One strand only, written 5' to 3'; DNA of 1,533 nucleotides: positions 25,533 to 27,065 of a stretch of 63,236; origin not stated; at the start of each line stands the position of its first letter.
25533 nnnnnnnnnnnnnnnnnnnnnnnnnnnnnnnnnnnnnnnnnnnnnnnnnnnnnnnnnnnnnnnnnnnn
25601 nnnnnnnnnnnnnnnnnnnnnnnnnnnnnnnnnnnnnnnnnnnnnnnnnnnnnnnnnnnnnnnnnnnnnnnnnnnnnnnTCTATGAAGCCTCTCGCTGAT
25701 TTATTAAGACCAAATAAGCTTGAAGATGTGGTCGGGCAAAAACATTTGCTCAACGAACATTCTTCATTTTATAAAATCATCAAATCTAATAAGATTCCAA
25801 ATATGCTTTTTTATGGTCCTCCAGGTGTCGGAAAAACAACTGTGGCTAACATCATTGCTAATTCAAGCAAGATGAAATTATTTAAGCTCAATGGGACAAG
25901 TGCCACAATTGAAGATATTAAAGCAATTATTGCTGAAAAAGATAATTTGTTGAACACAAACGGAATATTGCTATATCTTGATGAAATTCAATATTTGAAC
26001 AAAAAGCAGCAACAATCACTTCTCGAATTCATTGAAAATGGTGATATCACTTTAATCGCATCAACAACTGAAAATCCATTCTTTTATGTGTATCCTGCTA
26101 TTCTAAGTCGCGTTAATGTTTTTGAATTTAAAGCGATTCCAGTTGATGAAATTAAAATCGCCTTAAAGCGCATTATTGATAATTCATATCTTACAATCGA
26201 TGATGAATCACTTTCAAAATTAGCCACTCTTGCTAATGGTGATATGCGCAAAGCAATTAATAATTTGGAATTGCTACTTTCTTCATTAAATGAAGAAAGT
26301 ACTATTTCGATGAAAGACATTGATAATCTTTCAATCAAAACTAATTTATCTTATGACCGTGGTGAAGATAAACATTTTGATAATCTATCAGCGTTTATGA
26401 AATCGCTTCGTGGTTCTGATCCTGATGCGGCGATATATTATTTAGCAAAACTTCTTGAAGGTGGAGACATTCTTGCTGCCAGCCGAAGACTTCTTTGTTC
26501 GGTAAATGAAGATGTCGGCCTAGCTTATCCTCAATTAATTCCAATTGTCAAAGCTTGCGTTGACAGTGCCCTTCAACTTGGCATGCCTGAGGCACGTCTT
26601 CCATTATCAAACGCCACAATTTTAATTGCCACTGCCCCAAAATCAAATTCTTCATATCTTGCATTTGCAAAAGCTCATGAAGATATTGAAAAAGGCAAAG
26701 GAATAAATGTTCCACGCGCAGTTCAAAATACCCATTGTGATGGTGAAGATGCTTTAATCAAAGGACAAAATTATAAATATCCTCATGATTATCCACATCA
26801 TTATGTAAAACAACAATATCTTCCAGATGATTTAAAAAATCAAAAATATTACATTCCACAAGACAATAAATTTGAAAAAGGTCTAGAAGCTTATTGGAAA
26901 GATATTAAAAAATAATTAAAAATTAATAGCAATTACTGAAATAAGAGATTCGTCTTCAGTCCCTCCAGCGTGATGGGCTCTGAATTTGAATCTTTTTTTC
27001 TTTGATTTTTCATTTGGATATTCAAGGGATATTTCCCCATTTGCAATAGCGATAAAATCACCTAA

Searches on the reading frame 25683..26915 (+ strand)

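Call 13: search_protein_families(library=pfam, proteins=[window:25683-26915:+], max_evalue=0.00001)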
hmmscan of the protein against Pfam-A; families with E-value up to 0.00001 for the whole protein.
window:25683-26915:+ (410 aa): 7 families
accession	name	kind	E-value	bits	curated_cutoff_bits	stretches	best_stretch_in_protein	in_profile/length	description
PF12002.13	MgsA_C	-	9.9e-61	204.9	27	1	244-408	1-166/167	MgsA AAA+ ATPase C terminal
PF16193.11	AAA_assoc_2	-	5.2e-19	68.7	34.3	1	169-243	4-81/81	AAA C-terminal domain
PF00004.35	AAA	-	2e-15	57.9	21.2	1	41-146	1-125/131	ATPase family associated with various cellular activities (AAA)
PF05496.18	RuvB_N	-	9.3e-14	51.9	27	1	8-125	1-116/159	Holliday junction DNA helicase RuvB P-loop domain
PF14532.12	Sigma54_activ_2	-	1e-07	32.7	25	1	33-129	17-108/138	Sigma-54 interaction domain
PF00158.32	Sigma54_activat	-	9.6e-07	29.1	20.2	0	91-130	91-130/168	Sigma-54 interaction domain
PF07728.20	AAA_5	-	7.6e-06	26.4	22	0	40-130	1-103/139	AAA domain (dynein-related subfamily)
